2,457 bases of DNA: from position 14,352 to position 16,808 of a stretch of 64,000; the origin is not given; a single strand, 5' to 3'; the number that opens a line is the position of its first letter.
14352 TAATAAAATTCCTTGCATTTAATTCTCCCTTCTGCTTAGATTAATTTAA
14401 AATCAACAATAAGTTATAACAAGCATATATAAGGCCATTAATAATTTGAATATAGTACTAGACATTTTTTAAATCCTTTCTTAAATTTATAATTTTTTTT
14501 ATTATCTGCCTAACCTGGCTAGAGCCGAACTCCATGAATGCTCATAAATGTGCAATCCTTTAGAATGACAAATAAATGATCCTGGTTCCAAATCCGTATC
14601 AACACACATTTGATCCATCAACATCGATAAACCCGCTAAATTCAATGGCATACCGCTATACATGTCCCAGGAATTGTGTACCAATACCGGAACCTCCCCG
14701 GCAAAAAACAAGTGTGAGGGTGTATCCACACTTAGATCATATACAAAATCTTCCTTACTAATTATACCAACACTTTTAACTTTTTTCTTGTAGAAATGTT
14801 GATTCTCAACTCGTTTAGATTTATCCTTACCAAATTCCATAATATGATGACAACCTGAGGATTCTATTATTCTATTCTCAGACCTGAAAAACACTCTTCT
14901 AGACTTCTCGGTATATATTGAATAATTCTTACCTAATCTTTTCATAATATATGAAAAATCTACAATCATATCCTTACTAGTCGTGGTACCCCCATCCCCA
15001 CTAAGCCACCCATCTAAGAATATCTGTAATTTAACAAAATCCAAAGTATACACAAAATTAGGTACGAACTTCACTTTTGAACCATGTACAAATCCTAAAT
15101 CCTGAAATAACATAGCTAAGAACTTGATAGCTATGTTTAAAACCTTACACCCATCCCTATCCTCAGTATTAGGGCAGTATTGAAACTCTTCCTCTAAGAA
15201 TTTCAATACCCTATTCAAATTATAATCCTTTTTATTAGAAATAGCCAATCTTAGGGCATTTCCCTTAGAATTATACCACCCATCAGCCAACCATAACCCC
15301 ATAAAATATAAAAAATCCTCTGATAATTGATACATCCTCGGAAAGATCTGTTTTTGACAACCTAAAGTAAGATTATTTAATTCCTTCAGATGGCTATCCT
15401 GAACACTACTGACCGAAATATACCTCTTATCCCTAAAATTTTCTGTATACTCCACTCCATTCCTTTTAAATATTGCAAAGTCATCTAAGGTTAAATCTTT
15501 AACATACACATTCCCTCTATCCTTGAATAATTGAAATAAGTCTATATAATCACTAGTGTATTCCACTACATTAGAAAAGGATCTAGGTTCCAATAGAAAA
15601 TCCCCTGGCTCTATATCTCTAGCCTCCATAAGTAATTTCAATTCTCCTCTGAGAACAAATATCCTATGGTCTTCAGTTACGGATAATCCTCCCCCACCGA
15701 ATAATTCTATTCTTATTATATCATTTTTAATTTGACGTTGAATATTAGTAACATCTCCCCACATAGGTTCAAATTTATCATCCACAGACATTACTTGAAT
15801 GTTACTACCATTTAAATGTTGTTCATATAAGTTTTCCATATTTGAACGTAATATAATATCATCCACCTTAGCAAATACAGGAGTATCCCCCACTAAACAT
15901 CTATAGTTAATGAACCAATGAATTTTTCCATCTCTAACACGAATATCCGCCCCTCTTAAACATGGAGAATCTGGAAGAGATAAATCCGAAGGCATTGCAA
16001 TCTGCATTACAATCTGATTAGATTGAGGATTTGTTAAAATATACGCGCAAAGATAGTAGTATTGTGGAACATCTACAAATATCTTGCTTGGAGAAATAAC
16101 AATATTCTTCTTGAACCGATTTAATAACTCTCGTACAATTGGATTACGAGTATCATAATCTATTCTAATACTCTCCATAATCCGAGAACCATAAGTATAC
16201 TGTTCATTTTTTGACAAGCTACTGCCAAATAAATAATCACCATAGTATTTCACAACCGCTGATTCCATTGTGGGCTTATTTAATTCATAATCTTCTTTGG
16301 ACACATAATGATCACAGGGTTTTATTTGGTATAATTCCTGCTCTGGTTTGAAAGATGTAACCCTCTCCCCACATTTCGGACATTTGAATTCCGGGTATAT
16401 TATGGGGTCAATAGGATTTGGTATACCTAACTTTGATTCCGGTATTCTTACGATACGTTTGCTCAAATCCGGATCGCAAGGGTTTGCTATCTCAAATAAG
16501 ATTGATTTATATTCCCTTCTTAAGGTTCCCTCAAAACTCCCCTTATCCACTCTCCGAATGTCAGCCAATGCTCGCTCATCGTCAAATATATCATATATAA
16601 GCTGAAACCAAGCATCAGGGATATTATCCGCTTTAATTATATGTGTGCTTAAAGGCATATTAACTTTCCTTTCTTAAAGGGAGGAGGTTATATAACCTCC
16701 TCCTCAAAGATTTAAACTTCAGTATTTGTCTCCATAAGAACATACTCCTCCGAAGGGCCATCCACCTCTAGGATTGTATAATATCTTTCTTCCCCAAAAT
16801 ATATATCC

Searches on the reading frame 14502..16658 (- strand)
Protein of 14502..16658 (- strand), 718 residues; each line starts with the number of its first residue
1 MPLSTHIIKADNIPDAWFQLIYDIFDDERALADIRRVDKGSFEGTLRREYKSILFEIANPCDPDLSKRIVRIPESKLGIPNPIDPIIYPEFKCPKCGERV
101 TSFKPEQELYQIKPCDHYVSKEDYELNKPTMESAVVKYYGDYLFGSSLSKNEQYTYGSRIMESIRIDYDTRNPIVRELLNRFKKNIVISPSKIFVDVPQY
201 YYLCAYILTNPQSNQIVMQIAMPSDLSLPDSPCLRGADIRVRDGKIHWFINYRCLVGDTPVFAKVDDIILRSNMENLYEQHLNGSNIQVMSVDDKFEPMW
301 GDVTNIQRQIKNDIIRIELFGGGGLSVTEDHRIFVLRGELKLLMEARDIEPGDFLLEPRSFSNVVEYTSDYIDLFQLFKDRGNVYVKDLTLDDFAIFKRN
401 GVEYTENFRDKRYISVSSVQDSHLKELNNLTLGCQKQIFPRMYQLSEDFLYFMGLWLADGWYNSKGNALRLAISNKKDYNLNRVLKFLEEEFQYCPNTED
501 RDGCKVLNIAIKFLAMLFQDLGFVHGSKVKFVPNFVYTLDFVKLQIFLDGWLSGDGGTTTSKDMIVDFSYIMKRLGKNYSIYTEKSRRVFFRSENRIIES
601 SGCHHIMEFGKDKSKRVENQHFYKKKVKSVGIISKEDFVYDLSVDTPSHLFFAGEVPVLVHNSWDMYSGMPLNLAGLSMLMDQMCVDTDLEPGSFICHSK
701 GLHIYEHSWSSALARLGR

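Call 45: search_protein_families(library=pfam, proteins=[window:14502-16658:-], max_evalue=0.001)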
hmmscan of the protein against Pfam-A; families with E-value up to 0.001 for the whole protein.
window:14502-16658:- (718 aa): 3 families
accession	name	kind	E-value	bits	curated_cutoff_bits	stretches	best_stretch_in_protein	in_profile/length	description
PF14890.11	Intein_splicing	-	1.4e-11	44.9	35.8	1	274-662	12-155/155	Intein splicing domain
PF00303.24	Thymidylat_synt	-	2.9e-06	27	24.3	1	659-713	165-219/266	Thymidylate synthase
PF14528.11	LAGLIDADG_3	-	5.5e-05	23.8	22.5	0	558-588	29-62/82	LAGLIDADG-like domain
